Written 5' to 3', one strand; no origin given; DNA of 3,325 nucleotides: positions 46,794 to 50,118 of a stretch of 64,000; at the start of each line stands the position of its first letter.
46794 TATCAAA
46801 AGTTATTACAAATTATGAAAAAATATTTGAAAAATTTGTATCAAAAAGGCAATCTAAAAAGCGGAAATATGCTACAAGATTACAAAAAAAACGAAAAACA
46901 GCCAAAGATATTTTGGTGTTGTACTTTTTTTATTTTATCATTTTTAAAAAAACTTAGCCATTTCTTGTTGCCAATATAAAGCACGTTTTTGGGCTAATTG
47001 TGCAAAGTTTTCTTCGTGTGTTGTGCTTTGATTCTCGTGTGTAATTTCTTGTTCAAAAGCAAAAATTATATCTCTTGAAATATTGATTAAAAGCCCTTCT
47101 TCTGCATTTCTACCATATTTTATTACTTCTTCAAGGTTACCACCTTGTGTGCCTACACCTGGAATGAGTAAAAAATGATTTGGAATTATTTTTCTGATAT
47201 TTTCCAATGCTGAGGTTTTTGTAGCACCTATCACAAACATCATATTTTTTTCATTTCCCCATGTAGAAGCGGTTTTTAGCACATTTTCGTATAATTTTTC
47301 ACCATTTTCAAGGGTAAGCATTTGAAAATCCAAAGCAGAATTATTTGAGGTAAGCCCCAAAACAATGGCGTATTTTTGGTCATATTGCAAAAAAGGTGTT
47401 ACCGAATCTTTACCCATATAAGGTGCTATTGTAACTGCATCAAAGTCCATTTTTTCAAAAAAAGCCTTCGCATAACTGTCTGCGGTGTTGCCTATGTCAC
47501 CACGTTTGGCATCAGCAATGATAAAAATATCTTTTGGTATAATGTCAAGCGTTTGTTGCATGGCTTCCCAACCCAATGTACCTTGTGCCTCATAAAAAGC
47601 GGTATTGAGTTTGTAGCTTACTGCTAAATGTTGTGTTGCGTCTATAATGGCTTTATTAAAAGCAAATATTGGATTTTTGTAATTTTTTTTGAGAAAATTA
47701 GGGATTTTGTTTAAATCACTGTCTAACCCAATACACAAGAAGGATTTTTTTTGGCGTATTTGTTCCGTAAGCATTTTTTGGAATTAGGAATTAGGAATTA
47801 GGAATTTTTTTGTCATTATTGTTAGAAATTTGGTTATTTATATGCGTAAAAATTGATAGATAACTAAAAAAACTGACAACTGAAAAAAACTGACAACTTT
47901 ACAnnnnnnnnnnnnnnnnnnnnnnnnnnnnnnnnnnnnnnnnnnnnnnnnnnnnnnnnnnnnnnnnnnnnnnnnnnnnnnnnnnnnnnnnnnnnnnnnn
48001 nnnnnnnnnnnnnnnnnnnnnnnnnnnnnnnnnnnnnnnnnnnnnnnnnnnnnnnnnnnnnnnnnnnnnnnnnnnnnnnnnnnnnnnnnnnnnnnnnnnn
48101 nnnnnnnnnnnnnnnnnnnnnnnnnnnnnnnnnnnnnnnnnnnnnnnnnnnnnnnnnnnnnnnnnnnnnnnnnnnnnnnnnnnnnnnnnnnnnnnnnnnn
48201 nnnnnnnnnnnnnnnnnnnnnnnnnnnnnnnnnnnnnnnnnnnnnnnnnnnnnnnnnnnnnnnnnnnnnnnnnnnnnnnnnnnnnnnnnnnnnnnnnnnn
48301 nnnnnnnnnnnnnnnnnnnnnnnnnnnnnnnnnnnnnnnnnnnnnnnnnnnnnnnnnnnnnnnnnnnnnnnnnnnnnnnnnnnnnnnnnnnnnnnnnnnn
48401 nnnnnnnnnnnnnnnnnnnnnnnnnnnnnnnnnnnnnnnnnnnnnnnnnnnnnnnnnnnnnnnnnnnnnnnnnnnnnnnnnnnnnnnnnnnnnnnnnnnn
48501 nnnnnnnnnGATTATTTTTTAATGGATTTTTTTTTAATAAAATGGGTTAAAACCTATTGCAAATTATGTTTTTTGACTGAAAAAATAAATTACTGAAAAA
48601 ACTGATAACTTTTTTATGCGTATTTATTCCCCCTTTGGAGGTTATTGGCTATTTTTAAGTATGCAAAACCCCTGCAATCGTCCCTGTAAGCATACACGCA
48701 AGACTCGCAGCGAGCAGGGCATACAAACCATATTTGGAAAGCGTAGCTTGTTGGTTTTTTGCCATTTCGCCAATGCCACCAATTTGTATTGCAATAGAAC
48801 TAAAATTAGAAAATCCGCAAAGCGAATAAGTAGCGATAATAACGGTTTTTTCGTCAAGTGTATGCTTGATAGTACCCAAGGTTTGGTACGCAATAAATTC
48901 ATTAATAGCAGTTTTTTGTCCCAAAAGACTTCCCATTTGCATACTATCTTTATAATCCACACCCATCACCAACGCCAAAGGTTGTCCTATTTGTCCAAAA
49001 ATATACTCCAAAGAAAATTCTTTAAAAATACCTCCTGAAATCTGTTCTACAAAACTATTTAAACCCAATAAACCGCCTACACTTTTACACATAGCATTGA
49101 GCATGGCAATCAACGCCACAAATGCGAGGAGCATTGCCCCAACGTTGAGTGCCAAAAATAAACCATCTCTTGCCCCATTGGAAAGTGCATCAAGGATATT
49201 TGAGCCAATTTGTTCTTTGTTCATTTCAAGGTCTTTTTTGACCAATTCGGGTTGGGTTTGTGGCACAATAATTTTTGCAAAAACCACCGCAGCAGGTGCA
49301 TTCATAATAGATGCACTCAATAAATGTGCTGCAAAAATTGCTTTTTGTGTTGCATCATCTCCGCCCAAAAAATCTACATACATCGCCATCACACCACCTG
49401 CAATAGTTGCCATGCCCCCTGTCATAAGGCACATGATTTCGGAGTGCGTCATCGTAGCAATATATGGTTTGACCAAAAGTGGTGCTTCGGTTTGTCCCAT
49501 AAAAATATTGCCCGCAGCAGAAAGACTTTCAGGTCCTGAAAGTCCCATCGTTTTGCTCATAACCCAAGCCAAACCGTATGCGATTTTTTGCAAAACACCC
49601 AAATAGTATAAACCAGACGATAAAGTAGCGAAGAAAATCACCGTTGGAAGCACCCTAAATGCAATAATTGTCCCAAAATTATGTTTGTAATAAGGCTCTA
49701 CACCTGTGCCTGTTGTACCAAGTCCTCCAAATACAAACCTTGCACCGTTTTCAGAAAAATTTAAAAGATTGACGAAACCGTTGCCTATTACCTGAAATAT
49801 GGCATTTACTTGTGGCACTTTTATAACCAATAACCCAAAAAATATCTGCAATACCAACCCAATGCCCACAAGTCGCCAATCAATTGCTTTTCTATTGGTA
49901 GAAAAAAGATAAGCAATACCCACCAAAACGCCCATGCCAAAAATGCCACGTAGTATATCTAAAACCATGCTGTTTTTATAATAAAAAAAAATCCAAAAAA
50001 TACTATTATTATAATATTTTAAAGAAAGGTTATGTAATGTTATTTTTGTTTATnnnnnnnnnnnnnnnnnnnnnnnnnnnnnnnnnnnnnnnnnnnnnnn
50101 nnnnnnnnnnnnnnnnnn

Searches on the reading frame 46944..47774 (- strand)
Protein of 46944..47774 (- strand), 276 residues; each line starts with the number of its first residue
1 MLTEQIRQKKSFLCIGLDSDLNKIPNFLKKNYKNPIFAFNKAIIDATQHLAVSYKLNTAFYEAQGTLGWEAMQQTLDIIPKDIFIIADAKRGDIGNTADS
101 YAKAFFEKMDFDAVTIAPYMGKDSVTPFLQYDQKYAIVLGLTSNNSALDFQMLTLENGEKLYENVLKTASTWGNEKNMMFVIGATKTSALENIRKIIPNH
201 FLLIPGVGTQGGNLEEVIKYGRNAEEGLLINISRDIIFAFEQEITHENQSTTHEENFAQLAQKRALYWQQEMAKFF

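Call 81: search_protein_families(library=pfam, max_evalue=0.00001, proteins=[window:46944-47774:-])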
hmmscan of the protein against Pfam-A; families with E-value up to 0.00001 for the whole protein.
window:46944-47774:- (276 aa): 1 family
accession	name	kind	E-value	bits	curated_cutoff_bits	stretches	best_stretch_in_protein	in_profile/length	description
PF00215.30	OMPdecase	-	3.6e-23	83.1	27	1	13-239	3-211/221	Orotidine 5'-phosphate decarboxylase / HUMPS family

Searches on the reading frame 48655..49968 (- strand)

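Call 82: search_protein_families(library=pfam, max_evalue=0.00001, proteins=[window:48655-49968:-])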
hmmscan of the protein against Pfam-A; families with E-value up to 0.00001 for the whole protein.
window:48655-49968:- (437 aa): 3 families
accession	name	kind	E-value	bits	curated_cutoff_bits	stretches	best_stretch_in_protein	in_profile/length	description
PF07662.18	Nucleos_tra2_C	-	1.7e-69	234.2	32.3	1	215-433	1-213/213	Na+ dependent nucleoside transporter C-terminus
PF01773.25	Nucleos_tra2_N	-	1.5e-25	90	27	1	10-83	1-74/74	Na+ dependent nucleoside transporter N-terminus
PF07670.19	Gate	-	2.9e-19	69.9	29.6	1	103-202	1-102/104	Nucleoside recognition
